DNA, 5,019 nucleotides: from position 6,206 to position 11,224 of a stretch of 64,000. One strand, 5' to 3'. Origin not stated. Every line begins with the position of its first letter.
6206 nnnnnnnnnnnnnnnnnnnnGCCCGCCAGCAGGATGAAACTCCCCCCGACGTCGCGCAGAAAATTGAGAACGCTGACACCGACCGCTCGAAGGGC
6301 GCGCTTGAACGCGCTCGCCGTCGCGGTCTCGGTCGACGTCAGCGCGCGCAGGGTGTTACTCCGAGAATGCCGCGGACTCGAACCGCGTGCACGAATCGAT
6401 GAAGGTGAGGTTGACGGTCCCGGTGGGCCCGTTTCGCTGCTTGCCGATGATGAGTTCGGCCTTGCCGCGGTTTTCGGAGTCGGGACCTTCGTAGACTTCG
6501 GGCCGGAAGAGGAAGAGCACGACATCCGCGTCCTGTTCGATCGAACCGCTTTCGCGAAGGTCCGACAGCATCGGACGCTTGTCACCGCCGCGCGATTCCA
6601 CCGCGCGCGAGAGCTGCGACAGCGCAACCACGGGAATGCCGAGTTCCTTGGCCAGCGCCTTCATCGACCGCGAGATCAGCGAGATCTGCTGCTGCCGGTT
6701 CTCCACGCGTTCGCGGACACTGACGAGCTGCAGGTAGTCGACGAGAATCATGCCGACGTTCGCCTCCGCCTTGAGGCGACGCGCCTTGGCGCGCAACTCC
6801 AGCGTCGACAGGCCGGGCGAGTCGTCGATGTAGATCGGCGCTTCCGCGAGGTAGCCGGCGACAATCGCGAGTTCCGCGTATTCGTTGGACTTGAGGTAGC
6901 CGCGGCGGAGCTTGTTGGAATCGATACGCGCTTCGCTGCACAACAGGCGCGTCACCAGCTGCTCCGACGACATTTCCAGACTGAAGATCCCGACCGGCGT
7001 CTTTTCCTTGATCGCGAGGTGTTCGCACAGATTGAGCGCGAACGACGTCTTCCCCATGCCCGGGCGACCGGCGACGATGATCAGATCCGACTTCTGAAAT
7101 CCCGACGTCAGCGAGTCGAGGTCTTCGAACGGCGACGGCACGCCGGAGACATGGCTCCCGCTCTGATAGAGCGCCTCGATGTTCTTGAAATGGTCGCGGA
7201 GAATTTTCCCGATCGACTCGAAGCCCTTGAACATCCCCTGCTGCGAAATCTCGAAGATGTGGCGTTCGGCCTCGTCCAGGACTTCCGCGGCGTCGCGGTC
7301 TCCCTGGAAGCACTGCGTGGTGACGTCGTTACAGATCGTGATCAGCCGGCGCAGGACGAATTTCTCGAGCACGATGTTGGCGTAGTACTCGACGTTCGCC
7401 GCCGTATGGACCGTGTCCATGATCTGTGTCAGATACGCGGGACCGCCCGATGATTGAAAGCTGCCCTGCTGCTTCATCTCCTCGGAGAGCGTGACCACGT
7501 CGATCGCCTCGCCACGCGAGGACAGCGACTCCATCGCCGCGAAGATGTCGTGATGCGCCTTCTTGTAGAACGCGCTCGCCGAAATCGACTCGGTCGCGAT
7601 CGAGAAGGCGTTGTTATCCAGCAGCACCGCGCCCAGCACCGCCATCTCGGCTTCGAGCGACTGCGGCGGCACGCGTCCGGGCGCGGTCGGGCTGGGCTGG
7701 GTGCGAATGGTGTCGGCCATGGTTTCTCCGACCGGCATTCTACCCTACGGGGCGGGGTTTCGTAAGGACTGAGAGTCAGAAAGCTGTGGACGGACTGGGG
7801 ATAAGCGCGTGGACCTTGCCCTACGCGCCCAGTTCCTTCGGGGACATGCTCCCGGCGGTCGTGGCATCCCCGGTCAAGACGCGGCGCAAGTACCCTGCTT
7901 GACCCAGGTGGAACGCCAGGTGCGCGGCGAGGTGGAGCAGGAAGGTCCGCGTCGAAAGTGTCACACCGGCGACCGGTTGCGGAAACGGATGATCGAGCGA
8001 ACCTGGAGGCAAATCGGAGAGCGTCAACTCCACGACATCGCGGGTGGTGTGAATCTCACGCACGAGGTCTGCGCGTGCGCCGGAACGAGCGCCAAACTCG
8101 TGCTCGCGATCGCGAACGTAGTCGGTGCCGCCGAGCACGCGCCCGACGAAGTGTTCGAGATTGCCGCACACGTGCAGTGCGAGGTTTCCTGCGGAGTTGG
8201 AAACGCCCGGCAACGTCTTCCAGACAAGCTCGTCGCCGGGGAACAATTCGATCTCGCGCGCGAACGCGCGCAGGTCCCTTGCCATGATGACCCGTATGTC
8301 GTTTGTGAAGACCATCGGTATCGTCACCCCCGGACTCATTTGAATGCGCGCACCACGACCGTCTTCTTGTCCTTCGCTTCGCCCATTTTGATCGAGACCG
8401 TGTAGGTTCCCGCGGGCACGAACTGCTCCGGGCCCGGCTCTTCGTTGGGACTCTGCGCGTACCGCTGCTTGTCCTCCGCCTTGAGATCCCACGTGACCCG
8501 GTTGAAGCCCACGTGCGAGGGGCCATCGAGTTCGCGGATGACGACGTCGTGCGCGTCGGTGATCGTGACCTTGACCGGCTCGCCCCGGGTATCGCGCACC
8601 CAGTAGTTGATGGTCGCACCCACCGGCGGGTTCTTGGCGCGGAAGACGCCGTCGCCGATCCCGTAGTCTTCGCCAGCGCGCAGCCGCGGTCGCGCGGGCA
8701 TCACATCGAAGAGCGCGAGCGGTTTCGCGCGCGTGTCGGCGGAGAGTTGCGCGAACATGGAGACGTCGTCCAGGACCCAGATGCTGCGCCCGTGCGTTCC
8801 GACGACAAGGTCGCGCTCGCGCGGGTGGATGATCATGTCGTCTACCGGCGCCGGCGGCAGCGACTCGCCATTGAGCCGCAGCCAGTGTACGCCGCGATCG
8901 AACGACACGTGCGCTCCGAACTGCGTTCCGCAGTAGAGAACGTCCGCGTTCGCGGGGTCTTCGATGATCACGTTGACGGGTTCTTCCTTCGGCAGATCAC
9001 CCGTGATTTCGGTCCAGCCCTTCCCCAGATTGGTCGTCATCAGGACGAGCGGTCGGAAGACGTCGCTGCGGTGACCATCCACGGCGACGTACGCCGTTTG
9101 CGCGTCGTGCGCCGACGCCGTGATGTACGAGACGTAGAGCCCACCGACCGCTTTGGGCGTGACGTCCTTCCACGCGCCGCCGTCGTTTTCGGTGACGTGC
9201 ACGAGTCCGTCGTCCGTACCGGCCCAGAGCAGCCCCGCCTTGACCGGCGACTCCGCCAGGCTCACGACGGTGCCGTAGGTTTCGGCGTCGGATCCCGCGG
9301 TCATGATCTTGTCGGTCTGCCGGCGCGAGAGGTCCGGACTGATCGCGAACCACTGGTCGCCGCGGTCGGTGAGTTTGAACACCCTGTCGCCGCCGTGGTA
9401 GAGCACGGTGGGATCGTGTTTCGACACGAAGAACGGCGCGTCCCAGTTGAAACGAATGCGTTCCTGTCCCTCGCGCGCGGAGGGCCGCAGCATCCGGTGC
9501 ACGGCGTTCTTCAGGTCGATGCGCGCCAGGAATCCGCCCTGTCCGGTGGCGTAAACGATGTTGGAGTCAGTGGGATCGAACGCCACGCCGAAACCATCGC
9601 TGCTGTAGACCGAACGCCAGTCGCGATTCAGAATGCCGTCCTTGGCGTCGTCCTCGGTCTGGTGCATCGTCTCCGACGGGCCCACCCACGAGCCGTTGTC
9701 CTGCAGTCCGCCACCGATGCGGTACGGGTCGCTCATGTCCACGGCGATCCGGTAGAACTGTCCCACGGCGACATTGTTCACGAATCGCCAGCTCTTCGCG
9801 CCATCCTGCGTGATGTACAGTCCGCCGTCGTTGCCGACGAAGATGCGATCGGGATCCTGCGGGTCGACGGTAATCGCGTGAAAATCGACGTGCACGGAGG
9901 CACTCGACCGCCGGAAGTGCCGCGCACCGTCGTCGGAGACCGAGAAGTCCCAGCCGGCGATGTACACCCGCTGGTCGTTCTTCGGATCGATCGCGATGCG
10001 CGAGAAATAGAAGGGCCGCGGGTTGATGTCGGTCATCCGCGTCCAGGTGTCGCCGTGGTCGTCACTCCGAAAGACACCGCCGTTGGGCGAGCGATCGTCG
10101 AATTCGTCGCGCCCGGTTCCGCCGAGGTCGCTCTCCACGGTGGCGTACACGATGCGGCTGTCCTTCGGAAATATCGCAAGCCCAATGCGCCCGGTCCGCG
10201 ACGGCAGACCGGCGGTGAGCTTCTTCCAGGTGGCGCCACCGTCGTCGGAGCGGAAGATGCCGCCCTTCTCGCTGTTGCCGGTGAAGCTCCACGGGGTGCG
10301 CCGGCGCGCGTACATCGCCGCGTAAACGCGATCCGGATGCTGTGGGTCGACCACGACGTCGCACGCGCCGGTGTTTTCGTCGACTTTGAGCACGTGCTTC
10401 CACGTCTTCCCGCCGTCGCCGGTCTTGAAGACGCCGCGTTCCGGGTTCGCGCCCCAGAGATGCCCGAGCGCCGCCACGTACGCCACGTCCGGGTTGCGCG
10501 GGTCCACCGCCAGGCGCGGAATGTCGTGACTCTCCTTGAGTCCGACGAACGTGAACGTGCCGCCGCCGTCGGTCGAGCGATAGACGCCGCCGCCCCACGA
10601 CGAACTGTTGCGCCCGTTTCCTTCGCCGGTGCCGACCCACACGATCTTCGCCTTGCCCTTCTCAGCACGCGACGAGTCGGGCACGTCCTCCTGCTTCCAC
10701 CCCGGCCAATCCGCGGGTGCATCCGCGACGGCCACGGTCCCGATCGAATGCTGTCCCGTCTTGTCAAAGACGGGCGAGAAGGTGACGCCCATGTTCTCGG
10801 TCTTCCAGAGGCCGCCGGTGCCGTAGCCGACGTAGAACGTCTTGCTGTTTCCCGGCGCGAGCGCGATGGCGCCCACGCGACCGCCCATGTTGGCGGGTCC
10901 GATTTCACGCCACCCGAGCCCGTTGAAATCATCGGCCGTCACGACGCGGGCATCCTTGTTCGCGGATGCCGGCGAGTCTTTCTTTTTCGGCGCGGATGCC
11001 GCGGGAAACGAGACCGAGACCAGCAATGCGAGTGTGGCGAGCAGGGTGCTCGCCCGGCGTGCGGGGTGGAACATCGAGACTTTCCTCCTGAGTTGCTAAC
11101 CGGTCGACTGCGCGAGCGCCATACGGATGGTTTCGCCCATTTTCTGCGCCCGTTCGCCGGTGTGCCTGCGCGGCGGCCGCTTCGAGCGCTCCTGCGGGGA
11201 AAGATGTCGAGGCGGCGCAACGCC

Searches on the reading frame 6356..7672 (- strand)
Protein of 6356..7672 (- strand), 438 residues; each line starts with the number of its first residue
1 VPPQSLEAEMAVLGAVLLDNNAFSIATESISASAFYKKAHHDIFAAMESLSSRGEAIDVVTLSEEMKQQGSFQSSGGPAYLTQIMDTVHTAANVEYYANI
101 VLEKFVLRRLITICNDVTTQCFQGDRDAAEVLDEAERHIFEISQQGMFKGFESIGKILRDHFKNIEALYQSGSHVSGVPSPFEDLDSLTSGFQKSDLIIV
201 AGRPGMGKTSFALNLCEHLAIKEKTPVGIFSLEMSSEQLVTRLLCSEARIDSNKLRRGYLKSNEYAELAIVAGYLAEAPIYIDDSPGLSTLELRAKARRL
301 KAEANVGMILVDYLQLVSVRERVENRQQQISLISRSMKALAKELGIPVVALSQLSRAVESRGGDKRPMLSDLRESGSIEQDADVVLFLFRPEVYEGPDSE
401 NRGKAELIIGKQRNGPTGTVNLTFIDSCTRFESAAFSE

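Call 79: search_protein_families(library=pfam, proteins=[window:6356-7672:-], max_evalue=0.00001)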
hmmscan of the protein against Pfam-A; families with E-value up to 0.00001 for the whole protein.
window:6356-7672:- (438 aa): 3 families
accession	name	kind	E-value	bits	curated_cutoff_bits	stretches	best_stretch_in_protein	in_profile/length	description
PF03796.21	DnaB_C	-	3.2e-107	358.1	27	1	177-432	1-254/255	DnaB-like helicase C terminal domain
PF00772.26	DnaB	-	6.7e-33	113.3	23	1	2-103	2-103/103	DnaB-like helicase N terminal domain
PF13481.12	AAA_25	-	1.1e-11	45.2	27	1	175-354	12-190/195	AAA domain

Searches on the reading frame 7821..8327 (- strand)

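Call 79: search_protein_families(library=pfam, proteins=[window:7821-8327:-], max_evalue=0.00001)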
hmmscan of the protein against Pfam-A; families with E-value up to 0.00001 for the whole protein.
window:7821-8327:- (168 aa): 2 families
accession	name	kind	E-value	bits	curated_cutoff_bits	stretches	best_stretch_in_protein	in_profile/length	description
PF12867.12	DinB_2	-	9.2e-09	36.3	24.8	1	20-144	7-128/128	DinB superfamily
PF04978.18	MST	-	4.2e-07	31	27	1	32-153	22-149/149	Mycothiol-S-transferase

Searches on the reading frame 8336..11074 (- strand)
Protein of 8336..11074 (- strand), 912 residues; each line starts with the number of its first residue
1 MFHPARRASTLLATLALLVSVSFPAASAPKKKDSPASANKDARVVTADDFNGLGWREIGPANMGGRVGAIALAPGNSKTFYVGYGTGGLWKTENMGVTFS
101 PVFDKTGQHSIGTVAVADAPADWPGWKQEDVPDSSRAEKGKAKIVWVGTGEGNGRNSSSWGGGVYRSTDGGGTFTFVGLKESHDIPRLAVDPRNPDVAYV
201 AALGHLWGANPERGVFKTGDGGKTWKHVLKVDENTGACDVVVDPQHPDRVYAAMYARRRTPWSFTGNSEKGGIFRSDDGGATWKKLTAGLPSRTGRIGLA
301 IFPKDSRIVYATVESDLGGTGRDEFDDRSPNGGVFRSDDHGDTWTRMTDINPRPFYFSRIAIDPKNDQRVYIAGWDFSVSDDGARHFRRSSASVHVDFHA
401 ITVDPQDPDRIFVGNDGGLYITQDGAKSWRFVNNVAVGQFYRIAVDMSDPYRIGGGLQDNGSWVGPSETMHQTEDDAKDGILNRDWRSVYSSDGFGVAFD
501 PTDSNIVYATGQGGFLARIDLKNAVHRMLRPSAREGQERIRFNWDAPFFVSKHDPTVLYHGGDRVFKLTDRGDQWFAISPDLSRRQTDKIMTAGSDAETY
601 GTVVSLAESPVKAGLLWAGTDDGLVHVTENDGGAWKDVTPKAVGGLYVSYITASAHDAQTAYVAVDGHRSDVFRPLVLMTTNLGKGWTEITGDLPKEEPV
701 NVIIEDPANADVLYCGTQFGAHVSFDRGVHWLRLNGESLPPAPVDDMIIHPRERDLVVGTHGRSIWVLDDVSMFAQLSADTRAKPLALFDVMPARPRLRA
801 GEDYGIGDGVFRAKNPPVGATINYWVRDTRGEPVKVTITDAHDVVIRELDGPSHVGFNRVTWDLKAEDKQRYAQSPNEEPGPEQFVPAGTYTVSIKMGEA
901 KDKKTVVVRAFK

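Call 79: search_protein_families(library=pfam, proteins=[window:8336-11074:-], max_evalue=0.00001)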
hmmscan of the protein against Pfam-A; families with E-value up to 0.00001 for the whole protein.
window:8336-11074:- (912 aa): 1 family
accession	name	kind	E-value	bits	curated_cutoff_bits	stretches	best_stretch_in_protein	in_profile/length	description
PF15902.12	Sortilin-Vps10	-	4.6e-26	92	33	2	334-437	3-117/446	Sortilin, neurotensin receptor 3,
